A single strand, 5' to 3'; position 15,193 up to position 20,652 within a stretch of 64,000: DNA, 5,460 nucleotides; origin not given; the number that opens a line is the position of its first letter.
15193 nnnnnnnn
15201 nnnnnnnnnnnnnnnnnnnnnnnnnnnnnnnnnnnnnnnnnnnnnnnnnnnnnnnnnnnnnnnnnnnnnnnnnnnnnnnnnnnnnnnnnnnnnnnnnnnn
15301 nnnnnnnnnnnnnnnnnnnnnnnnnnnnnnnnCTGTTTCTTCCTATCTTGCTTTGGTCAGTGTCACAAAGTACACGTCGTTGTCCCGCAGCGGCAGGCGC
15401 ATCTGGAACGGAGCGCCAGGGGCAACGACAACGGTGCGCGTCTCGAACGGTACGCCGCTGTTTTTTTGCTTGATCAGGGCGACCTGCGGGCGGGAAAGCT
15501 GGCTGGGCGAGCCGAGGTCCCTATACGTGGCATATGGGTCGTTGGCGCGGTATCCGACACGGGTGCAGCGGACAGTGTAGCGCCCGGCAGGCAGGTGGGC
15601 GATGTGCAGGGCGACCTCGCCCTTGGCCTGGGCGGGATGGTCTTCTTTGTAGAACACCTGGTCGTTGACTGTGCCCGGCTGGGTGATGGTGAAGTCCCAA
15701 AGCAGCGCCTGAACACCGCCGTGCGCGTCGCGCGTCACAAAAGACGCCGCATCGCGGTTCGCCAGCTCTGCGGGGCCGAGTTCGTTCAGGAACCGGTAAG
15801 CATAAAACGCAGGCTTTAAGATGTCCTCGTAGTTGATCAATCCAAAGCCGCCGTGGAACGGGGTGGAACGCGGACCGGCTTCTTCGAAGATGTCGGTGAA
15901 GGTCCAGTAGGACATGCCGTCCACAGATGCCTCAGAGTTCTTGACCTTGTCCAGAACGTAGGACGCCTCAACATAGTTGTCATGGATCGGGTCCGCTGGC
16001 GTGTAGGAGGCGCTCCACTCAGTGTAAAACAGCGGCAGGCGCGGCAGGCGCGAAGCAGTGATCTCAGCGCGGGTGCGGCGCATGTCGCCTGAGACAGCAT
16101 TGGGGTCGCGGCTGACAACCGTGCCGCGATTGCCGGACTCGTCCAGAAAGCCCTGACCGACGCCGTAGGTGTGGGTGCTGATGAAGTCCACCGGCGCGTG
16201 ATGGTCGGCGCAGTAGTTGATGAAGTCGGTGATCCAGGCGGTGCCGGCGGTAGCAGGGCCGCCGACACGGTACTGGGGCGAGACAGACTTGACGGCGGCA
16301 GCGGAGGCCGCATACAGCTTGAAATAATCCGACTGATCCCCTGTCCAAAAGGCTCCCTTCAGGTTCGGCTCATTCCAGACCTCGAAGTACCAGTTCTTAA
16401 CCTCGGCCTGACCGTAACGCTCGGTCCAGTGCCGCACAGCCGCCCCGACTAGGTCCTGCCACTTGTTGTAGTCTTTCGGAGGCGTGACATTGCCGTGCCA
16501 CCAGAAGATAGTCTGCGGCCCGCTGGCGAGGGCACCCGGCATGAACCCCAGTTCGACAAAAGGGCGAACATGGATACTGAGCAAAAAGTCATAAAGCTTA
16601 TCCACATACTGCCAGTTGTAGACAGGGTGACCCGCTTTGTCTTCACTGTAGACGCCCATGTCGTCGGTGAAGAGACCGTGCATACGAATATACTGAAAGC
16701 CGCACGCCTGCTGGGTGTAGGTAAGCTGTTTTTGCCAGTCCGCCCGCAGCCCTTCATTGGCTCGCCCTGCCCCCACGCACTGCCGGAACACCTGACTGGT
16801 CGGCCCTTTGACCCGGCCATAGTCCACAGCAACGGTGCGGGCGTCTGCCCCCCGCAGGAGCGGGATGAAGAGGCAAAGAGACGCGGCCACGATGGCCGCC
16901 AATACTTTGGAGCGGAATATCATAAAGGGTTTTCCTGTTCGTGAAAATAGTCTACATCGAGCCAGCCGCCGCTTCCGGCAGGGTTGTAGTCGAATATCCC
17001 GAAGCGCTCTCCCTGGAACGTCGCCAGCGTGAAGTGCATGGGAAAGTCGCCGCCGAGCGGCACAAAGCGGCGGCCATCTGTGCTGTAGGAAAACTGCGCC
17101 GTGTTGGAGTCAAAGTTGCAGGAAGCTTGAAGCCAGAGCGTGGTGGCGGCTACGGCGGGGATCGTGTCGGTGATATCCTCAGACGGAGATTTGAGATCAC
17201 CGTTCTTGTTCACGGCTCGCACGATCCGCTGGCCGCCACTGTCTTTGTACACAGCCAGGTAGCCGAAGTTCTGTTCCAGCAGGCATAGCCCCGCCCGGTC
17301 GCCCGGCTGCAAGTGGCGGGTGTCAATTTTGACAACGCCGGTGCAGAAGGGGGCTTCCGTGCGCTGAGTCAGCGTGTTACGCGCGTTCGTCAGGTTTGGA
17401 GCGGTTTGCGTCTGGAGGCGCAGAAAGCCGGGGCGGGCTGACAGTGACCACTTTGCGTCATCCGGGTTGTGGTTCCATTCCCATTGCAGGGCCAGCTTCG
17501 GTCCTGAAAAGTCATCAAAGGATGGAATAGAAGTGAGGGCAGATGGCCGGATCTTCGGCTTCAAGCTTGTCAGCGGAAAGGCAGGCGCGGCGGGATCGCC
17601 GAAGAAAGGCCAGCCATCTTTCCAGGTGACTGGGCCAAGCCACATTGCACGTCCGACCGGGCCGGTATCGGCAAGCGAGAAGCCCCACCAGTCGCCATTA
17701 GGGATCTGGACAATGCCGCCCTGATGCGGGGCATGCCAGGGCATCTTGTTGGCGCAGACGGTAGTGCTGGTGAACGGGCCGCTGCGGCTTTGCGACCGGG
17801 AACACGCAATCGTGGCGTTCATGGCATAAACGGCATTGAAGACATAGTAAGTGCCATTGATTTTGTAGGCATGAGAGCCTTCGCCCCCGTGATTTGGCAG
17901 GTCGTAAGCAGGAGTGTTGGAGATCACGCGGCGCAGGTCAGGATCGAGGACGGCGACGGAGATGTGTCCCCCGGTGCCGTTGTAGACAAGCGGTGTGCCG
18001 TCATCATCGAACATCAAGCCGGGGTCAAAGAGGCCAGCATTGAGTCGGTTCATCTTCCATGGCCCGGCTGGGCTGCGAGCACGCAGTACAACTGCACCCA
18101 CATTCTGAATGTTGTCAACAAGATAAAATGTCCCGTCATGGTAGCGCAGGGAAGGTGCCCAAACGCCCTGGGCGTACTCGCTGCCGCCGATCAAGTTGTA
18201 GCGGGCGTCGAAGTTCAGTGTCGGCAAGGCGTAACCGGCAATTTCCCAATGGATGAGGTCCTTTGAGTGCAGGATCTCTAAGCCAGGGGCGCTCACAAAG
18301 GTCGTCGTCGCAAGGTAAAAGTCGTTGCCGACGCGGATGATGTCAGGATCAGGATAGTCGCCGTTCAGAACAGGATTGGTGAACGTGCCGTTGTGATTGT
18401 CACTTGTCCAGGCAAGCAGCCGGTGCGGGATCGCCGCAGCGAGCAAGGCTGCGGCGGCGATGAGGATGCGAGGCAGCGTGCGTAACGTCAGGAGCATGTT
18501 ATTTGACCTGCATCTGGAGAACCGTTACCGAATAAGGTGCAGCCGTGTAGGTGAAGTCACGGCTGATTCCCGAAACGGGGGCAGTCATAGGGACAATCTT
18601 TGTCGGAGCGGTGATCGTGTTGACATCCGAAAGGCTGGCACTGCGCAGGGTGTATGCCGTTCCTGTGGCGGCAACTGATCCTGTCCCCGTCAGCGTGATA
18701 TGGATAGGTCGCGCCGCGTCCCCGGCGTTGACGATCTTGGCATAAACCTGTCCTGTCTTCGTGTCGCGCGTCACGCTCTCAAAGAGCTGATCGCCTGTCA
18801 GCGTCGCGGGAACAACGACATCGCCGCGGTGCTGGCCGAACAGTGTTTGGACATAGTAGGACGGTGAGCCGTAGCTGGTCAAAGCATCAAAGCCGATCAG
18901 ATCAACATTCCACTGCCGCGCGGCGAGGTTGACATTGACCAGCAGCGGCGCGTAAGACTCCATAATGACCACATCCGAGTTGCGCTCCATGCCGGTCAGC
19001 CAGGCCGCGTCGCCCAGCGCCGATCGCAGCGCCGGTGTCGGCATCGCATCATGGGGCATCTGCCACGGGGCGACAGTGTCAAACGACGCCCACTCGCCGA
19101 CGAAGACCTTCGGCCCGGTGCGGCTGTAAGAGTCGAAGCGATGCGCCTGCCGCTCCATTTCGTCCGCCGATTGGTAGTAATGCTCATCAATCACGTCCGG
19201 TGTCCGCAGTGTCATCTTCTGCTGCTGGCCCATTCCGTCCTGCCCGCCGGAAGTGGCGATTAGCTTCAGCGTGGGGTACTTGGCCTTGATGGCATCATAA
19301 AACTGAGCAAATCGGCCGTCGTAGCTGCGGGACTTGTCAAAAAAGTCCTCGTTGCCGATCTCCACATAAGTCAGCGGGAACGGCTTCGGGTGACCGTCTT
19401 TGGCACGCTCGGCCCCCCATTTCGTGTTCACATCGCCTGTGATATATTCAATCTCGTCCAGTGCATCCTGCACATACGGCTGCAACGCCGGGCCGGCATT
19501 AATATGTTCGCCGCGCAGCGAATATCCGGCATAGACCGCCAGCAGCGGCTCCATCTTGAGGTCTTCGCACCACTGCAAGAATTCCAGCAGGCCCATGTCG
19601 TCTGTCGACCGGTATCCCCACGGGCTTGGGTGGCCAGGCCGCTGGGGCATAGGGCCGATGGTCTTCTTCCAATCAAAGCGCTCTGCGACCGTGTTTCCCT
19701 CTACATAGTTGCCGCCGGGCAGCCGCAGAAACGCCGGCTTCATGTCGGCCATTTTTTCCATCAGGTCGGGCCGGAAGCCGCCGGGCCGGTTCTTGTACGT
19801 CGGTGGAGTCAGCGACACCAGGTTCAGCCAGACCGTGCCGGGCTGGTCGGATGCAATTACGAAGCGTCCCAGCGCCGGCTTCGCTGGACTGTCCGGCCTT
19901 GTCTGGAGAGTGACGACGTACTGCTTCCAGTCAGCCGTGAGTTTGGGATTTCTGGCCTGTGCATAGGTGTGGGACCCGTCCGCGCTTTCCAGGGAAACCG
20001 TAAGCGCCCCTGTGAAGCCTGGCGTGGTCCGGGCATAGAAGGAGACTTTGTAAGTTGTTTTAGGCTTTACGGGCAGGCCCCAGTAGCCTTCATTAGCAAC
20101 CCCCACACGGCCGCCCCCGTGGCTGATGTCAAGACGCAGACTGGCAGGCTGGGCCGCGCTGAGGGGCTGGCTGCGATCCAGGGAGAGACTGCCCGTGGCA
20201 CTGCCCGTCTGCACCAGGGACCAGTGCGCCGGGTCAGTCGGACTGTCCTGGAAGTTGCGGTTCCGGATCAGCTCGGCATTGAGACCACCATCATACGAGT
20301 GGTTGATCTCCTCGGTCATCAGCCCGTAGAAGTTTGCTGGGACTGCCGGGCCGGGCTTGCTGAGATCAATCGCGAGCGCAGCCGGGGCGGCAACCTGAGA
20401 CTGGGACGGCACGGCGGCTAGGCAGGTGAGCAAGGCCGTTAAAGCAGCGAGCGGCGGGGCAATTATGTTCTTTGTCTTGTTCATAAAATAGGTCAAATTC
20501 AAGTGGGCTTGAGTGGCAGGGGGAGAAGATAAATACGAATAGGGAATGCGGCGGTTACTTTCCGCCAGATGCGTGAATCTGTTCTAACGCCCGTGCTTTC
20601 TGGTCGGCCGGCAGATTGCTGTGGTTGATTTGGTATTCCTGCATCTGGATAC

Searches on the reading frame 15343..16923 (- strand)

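Call 21: search_protein_families(library=pfam, proteins=[window:15343-16923:-], max_evalue=0.00001)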
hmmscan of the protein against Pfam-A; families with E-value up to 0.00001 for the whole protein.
window:15343-16923:- (526 aa): 1 family
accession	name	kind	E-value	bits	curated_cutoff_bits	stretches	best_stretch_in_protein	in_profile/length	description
PF01229.23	Glyco_hydro_39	-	2.3e-111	373.3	26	1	31-485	3-452/472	Glycosyl hydrolases family 39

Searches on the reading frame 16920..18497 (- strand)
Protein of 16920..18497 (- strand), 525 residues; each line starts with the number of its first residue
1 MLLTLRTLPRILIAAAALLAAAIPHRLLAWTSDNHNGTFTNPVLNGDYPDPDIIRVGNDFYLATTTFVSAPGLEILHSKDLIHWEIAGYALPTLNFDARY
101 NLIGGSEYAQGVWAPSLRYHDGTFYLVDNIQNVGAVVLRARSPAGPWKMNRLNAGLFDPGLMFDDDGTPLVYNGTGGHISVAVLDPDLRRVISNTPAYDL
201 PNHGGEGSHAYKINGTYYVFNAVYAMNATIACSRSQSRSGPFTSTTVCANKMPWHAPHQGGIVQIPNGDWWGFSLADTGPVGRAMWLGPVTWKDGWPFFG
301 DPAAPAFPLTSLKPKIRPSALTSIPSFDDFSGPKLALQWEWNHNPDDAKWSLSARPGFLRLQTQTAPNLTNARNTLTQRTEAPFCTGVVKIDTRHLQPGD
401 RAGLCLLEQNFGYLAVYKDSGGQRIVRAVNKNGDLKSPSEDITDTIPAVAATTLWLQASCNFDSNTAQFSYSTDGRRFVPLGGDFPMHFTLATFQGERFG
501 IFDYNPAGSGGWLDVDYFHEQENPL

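Call 22: search_protein_families(library=pfam, proteins=[window:16920-18497:-], max_evalue=0.00001)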
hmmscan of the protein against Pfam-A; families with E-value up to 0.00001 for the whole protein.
window:16920-18497:- (525 aa): 2 families
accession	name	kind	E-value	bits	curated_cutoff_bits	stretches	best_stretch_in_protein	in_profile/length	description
PF04616.20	Glyco_hydro_43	-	4.3e-46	158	32.2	1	39-297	1-288/288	Glycosyl hydrolases family 43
PF17851.8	GH43_C2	-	3.2e-39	135.2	22.7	1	328-519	2-201/203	Beta xylosidase C-terminal Concanavalin A-like domain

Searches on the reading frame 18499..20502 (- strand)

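Call 22: search_protein_families(library=pfam, proteins=[window:18499-20502:-], max_evalue=0.00001)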
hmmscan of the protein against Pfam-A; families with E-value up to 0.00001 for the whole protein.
window:18499-20502:- (667 aa): 3 families
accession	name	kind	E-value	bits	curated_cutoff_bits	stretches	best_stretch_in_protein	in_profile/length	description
PF22848.2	ASD1_dom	-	2.2e-39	135.9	22.2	1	251-472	3-239/239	Alpha-L-arabinofuranosidase 1 domain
PF06964.18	Alpha-L-AF_C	-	1.1e-28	100.9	27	1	469-658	1-165/165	Alpha-L-arabinofuranosidase C-terminal domain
PF02018.23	CBM_4_9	-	3.8e-08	34.2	25.9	1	77-204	2-121/136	Carbohydrate binding domain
